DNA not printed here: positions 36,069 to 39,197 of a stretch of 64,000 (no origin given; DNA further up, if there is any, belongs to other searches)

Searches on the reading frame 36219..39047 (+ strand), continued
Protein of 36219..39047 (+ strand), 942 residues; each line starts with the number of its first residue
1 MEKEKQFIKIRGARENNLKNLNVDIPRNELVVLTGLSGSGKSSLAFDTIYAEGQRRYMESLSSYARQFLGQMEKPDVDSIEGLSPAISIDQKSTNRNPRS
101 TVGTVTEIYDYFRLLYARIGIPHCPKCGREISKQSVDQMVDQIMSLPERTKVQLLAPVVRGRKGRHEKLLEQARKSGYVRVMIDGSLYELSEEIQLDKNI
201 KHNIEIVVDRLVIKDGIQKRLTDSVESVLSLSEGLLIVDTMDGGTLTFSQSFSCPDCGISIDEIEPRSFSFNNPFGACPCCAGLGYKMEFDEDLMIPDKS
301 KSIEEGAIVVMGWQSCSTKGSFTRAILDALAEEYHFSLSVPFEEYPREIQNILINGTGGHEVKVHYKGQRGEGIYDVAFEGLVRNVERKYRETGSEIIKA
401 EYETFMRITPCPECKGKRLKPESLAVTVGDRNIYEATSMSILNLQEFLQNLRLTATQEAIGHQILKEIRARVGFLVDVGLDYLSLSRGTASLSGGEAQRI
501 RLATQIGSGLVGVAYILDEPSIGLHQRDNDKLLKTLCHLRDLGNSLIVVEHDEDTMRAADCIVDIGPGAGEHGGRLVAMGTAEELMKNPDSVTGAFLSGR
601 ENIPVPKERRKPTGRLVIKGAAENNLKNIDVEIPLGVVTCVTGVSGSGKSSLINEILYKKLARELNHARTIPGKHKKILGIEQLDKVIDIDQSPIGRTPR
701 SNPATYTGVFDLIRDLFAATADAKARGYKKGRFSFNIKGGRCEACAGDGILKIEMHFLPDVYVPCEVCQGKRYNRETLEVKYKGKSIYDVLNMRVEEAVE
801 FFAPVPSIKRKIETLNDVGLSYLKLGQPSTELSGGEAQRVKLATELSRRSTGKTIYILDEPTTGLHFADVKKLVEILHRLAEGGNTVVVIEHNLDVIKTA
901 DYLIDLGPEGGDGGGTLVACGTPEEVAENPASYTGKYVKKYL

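Call 32: find_encoding_contigs(protein=P0008, flank=1000, max_places=10)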
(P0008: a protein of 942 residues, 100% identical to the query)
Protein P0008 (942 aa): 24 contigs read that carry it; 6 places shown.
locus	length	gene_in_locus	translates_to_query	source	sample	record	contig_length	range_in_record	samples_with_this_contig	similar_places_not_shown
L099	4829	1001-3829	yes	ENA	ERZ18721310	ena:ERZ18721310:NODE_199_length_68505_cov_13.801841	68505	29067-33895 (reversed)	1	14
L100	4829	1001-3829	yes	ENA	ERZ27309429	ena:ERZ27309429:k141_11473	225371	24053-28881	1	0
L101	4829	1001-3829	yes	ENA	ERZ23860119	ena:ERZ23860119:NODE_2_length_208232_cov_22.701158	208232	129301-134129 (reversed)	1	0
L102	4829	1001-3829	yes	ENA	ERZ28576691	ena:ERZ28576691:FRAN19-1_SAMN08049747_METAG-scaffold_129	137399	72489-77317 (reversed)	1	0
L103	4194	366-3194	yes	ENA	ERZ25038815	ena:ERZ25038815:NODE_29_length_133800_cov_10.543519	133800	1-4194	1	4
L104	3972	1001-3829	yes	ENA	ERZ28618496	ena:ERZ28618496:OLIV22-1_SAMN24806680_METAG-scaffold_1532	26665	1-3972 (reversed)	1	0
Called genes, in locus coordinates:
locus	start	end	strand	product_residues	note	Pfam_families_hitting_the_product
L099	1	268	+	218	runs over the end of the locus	PF13346:ABC2_membrane_5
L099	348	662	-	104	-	-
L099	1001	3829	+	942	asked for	PF00005:ABC_tran (faint), PF03193:RsgA_GTPase (faint), PF13191:AAA_16 (faint), PF13555:AAA_29 (faint), PF17760:UvrA_inter, PF17755:UvrA_DNA-bind, PF02463:SMC_N (weak), PF13304:AAA_21 (weak), +1 more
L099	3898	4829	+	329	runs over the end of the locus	PF00022:Actin (weak), PF06723:MreB_Mbl, PF25216:Volactin (weak), PF11104:PilM_2 (faint), PF00012:HSP70, PF14450:FtsA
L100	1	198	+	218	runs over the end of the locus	PF13346:ABC2_membrane_5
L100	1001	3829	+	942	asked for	PF00005:ABC_tran (faint), PF03193:RsgA_GTPase (faint), PF13191:AAA_16 (faint), PF13555:AAA_29 (faint), PF17760:UvrA_inter, PF17755:UvrA_DNA-bind, PF02463:SMC_N (weak), PF13304:AAA_21 (weak), +1 more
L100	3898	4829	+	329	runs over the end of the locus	PF00022:Actin (weak), PF06723:MreB_Mbl, PF25216:Volactin (weak), PF11104:PilM_2 (faint), PF00012:HSP70, PF14450:FtsA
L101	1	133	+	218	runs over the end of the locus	PF13346:ABC2_membrane_5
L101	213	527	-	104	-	-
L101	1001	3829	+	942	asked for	PF00005:ABC_tran (faint), PF03193:RsgA_GTPase (faint), PF13191:AAA_16 (faint), PF13555:AAA_29 (faint), PF17760:UvrA_inter, PF17755:UvrA_DNA-bind, PF02463:SMC_N (weak), PF13304:AAA_21 (weak), +1 more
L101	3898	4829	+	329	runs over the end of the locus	PF00022:Actin (weak), PF06723:MreB_Mbl, PF25216:Volactin (weak), PF11104:PilM_2 (faint), PF00012:HSP70, PF14450:FtsA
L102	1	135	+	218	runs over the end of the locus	PF13346:ABC2_membrane_5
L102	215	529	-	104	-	-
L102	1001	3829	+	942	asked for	PF00005:ABC_tran (faint), PF03193:RsgA_GTPase (faint), PF13191:AAA_16 (faint), PF13555:AAA_29 (faint), PF17760:UvrA_inter, PF17755:UvrA_DNA-bind, PF02463:SMC_N (weak), PF13304:AAA_21 (weak), +1 more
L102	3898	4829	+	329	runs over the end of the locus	PF00022:Actin (weak), PF06723:MreB_Mbl, PF25216:Volactin (weak), PF11104:PilM_2 (faint), PF00012:HSP70, PF14450:FtsA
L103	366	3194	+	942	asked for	PF00005:ABC_tran (faint), PF03193:RsgA_GTPase (faint), PF13191:AAA_16 (faint), PF13555:AAA_29 (faint), PF17760:UvrA_inter, PF17755:UvrA_DNA-bind, PF02463:SMC_N (weak), PF13304:AAA_21 (weak), +1 more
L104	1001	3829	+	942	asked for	PF00005:ABC_tran (faint), PF03193:RsgA_GTPase (faint), PF13191:AAA_16 (faint), PF13555:AAA_29 (faint), PF17760:UvrA_inter, PF17755:UvrA_DNA-bind, PF02463:SMC_N (weak), PF13304:AAA_21 (weak), +1 more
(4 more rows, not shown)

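Call 33: find_encoding_contigs(protein=P0017, flank=1000, max_places=10)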
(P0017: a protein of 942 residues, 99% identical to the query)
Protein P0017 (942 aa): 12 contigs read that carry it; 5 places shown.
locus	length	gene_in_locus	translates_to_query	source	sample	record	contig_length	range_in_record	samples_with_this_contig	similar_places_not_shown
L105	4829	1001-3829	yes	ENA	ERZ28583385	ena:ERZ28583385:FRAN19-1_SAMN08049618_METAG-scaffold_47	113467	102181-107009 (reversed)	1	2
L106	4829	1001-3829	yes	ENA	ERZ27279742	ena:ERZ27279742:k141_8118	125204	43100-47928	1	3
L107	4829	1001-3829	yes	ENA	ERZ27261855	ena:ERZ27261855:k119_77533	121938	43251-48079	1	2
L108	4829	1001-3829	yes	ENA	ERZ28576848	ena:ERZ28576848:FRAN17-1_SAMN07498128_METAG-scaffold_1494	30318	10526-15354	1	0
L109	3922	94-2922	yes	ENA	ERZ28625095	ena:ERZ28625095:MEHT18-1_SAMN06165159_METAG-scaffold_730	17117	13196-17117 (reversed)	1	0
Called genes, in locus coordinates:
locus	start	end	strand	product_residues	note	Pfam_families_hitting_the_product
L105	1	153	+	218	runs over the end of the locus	PF13346:ABC2_membrane_5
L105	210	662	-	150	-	-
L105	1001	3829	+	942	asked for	PF00005:ABC_tran (faint), PF03193:RsgA_GTPase (faint), PF13191:AAA_16 (faint), PF13555:AAA_29 (faint), PF17760:UvrA_inter, PF17755:UvrA_DNA-bind, PF02463:SMC_N (weak), PF13304:AAA_21 (weak), +1 more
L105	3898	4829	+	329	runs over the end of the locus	PF00022:Actin (weak), PF06723:MreB_Mbl, PF25216:Volactin (weak), PF11104:PilM_2 (faint), PF00012:HSP70, PF14450:FtsA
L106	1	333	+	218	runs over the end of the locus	PF13346:ABC2_membrane_5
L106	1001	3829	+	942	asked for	PF00005:ABC_tran (faint), PF03193:RsgA_GTPase (faint), PF13191:AAA_16 (faint), PF13555:AAA_29 (faint), PF17760:UvrA_inter, PF17755:UvrA_DNA-bind, PF02463:SMC_N (weak), PF13304:AAA_21 (weak), +1 more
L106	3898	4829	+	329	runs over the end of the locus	PF00022:Actin (weak), PF06723:MreB_Mbl, PF25216:Volactin (weak), PF11104:PilM_2 (faint), PF00012:HSP70, PF14450:FtsA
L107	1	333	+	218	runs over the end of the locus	PF13346:ABC2_membrane_5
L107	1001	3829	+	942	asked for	PF00005:ABC_tran (faint), PF03193:RsgA_GTPase (faint), PF13191:AAA_16 (faint), PF13555:AAA_29 (faint), PF17760:UvrA_inter, PF17755:UvrA_DNA-bind, PF02463:SMC_N (weak), PF13304:AAA_21 (weak), +1 more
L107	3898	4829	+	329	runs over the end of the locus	PF00022:Actin (weak), PF06723:MreB_Mbl, PF25216:Volactin (weak), PF11104:PilM_2 (faint), PF00012:HSP70, PF14450:FtsA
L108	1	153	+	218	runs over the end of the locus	PF13346:ABC2_membrane_5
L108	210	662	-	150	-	-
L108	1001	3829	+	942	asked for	PF00005:ABC_tran (faint), PF03193:RsgA_GTPase (faint), PF13191:AAA_16 (faint), PF13555:AAA_29 (faint), PF17760:UvrA_inter, PF17755:UvrA_DNA-bind, PF02463:SMC_N (weak), PF13304:AAA_21 (weak), +1 more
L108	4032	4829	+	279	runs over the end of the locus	PF00022:Actin (faint), PF06723:MreB_Mbl, PF11104:PilM_2 (faint), PF00012:HSP70, PF14450:FtsA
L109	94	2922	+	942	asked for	PF00005:ABC_tran (faint), PF03193:RsgA_GTPase (faint), PF13191:AAA_16 (faint), PF13555:AAA_29 (faint), PF17760:UvrA_inter, PF17755:UvrA_DNA-bind, PF02463:SMC_N (weak), PF13304:AAA_21 (weak), +1 more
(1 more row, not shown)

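Call 34: find_encoding_contigs(protein=P0025, flank=1000, max_places=4)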
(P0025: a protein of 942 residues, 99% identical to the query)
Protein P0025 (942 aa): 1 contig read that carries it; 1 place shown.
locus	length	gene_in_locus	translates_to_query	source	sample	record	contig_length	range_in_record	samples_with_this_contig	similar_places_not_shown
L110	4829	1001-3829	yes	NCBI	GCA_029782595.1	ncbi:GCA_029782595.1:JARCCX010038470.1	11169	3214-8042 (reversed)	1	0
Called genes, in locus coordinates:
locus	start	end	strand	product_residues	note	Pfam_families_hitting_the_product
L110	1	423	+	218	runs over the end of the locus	-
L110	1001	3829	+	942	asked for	PF00005:ABC_tran (faint), PF02463:SMC_N (faint), PF03193:RsgA_GTPase (faint), PF13191:AAA_16 (faint), PF13555:AAA_29 (faint), PF17760:UvrA_inter, PF17755:UvrA_DNA-bind, PF13304:AAA_21 (weak), +1 more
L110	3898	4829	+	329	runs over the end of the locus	PF00022:Actin (weak), PF06723:MreB_Mbl, PF25216:Volactin (weak), PF11104:PilM_2 (faint), PF00012:HSP70, PF14450:FtsA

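Call 38: list_cluster_members(proteins=[P0003, P0010, P0031])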
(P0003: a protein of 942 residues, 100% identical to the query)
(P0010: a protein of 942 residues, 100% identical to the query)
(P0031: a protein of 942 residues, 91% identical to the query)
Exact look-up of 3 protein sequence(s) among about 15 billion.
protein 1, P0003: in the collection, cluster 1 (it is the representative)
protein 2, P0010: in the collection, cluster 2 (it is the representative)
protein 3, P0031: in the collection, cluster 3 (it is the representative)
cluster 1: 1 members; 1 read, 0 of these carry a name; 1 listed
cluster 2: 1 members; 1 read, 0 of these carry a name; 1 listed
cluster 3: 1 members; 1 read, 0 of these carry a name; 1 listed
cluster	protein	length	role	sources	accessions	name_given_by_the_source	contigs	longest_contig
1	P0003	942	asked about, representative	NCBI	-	-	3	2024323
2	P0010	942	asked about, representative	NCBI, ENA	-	-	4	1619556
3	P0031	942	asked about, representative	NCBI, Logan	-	-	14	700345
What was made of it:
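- Tried and rejected: Cluster look-up for an organism name: no names returned (call 38).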

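Call 41: find_encoding_contigs(protein=P0047, flank=800, max_places=4)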
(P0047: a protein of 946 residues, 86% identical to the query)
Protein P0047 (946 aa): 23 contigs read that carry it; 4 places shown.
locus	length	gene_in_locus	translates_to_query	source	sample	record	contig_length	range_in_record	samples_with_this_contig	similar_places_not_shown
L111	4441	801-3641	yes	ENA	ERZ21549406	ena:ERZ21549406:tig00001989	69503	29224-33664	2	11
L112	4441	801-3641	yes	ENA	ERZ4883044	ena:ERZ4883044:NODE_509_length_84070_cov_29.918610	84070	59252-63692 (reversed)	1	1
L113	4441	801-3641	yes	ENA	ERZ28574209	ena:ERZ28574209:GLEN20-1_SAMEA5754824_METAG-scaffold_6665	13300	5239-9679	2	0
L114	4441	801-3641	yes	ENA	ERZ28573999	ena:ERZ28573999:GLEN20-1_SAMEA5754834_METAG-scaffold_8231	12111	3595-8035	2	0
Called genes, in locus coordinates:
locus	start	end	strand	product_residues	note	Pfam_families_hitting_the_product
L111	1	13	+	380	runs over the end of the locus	PF04055:Radical_SAM, PF06969:HemN_C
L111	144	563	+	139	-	PF00571:CBS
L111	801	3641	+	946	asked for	PF00005:ABC_tran (faint), PF02463:SMC_N (faint), PF03193:RsgA_GTPase (faint), PF13191:AAA_16 (faint), PF13481:AAA_25 (faint), PF13555:AAA_29 (faint), PF17760:UvrA_inter, PF17755:UvrA_DNA-bind, +3 more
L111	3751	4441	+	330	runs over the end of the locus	PF00022:Actin (weak), PF06723:MreB_Mbl, PF00012:HSP70, PF11104:PilM_2 (faint), PF14450:FtsA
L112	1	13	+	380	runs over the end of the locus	PF04055:Radical_SAM, PF06969:HemN_C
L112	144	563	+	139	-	PF00571:CBS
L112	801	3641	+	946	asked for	PF00005:ABC_tran (faint), PF02463:SMC_N (faint), PF03193:RsgA_GTPase (faint), PF13191:AAA_16 (faint), PF13481:AAA_25 (faint), PF13555:AAA_29 (faint), PF17760:UvrA_inter, PF17755:UvrA_DNA-bind, +3 more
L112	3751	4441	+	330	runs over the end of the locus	PF00022:Actin (weak), PF06723:MreB_Mbl, PF00012:HSP70, PF11104:PilM_2 (faint), PF14450:FtsA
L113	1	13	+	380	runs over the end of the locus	PF04055:Radical_SAM, PF06969:HemN_C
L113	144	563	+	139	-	PF00571:CBS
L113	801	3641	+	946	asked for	PF00005:ABC_tran (faint), PF02463:SMC_N (faint), PF03193:RsgA_GTPase (faint), PF13191:AAA_16 (faint), PF13481:AAA_25 (faint), PF13555:AAA_29 (faint), PF17760:UvrA_inter, PF17755:UvrA_DNA-bind, +3 more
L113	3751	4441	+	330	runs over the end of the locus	PF00022:Actin (weak), PF06723:MreB_Mbl, PF00012:HSP70, PF11104:PilM_2 (faint), PF14450:FtsA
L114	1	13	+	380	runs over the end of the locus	PF04055:Radical_SAM, PF06969:HemN_C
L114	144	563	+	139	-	PF00571:CBS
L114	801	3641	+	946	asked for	PF00005:ABC_tran (faint), PF02463:SMC_N (faint), PF03193:RsgA_GTPase (faint), PF13191:AAA_16 (faint), PF13481:AAA_25 (faint), PF13555:AAA_29 (faint), PF17760:UvrA_inter, PF17755:UvrA_DNA-bind, +3 more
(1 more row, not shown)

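Call 42: find_encoding_contigs(protein=P0075, flank=800, max_places=4)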
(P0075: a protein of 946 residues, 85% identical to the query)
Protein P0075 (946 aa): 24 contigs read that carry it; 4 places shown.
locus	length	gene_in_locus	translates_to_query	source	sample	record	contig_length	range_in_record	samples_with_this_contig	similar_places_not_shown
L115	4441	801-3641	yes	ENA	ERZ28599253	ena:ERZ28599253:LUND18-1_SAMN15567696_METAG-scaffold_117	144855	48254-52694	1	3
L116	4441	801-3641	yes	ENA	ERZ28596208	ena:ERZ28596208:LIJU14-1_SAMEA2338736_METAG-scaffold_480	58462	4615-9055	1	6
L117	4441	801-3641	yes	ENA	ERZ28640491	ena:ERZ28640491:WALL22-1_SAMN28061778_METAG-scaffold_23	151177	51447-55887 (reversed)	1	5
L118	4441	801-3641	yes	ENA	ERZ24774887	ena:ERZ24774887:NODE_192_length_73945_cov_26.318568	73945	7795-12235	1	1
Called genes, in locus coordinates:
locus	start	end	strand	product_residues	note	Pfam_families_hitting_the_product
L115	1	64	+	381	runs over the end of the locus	PF04055:Radical_SAM, PF06969:HemN_C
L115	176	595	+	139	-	PF00571:CBS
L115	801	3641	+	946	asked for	PF00005:ABC_tran (faint), PF02463:SMC_N (faint), PF03193:RsgA_GTPase (faint), PF13191:AAA_16 (faint), PF13555:AAA_29 (faint), PF17760:UvrA_inter, PF17755:UvrA_DNA-bind, PF13304:AAA_21 (weak), +1 more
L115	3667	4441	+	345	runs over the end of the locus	PF00022:Actin (weak), PF06723:MreB_Mbl, PF00012:HSP70, PF14450:FtsA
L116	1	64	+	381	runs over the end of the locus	PF04055:Radical_SAM, PF06969:HemN_C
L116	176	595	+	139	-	PF00571:CBS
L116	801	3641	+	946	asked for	PF00005:ABC_tran (faint), PF02463:SMC_N (faint), PF03193:RsgA_GTPase (faint), PF13191:AAA_16 (faint), PF13555:AAA_29 (faint), PF17760:UvrA_inter, PF17755:UvrA_DNA-bind, PF13304:AAA_21 (weak), +1 more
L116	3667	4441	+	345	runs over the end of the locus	PF00022:Actin (weak), PF06723:MreB_Mbl, PF00012:HSP70, PF14450:FtsA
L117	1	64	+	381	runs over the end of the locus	PF04055:Radical_SAM, PF06969:HemN_C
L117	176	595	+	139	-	PF00571:CBS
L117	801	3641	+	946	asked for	PF00005:ABC_tran (faint), PF02463:SMC_N (faint), PF03193:RsgA_GTPase (faint), PF13191:AAA_16 (faint), PF13555:AAA_29 (faint), PF17760:UvrA_inter, PF17755:UvrA_DNA-bind, PF13304:AAA_21 (weak), +1 more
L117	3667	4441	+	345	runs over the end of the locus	PF00022:Actin (weak), PF06723:MreB_Mbl, PF00012:HSP70, PF14450:FtsA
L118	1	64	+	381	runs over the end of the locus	PF04055:Radical_SAM, PF06969:HemN_C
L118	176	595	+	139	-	PF00571:CBS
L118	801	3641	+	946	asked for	PF00005:ABC_tran (faint), PF02463:SMC_N (faint), PF03193:RsgA_GTPase (faint), PF13191:AAA_16 (faint), PF13555:AAA_29 (faint), PF17760:UvrA_inter, PF17755:UvrA_DNA-bind, PF13304:AAA_21 (weak), +1 more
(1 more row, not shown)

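Call 43: find_encoding_contigs(protein=P0054, flank=800, max_places=3)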
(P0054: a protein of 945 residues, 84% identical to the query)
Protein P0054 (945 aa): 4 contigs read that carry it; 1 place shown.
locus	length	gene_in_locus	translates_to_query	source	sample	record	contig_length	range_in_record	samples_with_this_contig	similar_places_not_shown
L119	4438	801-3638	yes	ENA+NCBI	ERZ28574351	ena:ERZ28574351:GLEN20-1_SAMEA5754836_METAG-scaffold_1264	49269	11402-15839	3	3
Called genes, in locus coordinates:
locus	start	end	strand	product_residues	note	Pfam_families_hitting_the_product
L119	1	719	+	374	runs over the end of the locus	PF04055:Radical_SAM, PF06969:HemN_C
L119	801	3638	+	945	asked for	PF00005:ABC_tran (faint), PF03193:RsgA_GTPase (faint), PF13191:AAA_16 (faint), PF13481:AAA_25 (faint), PF13555:AAA_29 (faint), PF17760:UvrA_inter, PF17755:UvrA_DNA-bind, PF02463:SMC_N (weak), +2 more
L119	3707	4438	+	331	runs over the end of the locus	PF00022:Actin (weak), PF06723:MreB_Mbl, PF25216:Volactin (faint), PF00012:HSP70, PF14450:FtsA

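Call 53: find_encoding_contigs(protein=P0014, flank=1000, max_places=10)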
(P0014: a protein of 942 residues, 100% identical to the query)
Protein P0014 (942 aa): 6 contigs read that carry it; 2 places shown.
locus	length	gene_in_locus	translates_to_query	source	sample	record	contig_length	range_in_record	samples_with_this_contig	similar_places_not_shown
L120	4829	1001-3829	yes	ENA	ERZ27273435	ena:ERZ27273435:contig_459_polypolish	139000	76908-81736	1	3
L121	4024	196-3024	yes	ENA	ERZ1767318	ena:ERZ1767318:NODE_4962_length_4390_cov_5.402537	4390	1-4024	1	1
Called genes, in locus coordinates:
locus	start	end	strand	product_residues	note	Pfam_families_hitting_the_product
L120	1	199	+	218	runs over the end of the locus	PF13346:ABC2_membrane_5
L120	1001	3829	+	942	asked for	PF00005:ABC_tran (faint), PF03193:RsgA_GTPase (faint), PF13191:AAA_16 (faint), PF13555:AAA_29 (faint), PF17760:UvrA_inter, PF17755:UvrA_DNA-bind, PF02463:SMC_N (weak), PF13304:AAA_21 (weak), +1 more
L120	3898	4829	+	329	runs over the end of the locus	PF00022:Actin (weak), PF06723:MreB_Mbl, PF25216:Volactin (weak), PF11104:PilM_2 (faint), PF00012:HSP70, PF14450:FtsA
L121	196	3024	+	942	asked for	PF00005:ABC_tran (faint), PF03193:RsgA_GTPase (faint), PF13191:AAA_16 (faint), PF13555:AAA_29 (faint), PF17760:UvrA_inter, PF17755:UvrA_DNA-bind, PF02463:SMC_N (weak), PF13304:AAA_21 (weak), +1 more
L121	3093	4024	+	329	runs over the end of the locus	PF00022:Actin (weak), PF06723:MreB_Mbl, PF25216:Volactin (weak), PF11104:PilM_2 (faint), PF00012:HSP70, PF14450:FtsA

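Call 54: find_encoding_contigs(protein=P0010, flank=1000, max_places=10)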
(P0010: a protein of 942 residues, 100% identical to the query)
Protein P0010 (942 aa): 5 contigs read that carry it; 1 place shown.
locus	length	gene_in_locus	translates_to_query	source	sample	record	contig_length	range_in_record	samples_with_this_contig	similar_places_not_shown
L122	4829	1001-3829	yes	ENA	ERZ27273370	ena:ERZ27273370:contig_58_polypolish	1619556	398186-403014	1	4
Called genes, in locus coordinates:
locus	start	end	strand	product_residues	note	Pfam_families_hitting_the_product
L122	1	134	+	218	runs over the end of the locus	PF13346:ABC2_membrane_5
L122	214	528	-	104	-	-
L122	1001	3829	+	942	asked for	PF00005:ABC_tran (faint), PF02463:SMC_N (faint), PF03193:RsgA_GTPase (faint), PF13191:AAA_16 (faint), PF13555:AAA_29 (faint), PF17760:UvrA_inter, PF17755:UvrA_DNA-bind, PF13304:AAA_21 (weak), +1 more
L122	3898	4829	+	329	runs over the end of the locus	PF00022:Actin (weak), PF06723:MreB_Mbl, PF25216:Volactin (weak), PF11104:PilM_2 (faint), PF00012:HSP70, PF14450:FtsA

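Call 62: find_encoding_contigs(protein=P0003, flank=1000, max_places=10)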
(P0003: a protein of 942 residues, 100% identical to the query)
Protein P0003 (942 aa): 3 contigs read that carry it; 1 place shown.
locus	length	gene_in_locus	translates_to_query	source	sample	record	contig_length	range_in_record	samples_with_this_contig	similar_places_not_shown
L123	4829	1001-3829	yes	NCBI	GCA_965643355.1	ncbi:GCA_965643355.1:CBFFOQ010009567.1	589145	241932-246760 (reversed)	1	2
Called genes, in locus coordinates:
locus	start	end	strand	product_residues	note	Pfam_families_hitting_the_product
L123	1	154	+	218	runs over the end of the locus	PF13346:ABC2_membrane_5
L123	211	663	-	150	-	-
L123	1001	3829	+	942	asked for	PF00005:ABC_tran (faint), PF03193:RsgA_GTPase (faint), PF13191:AAA_16 (faint), PF13555:AAA_29 (faint), PF17760:UvrA_inter, PF17755:UvrA_DNA-bind, PF02463:SMC_N (weak), PF13304:AAA_21 (weak), +1 more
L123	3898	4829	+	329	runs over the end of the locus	PF00022:Actin (weak), PF06723:MreB_Mbl, PF25216:Volactin (weak), PF11104:PilM_2 (faint), PF00012:HSP70, PF14450:FtsA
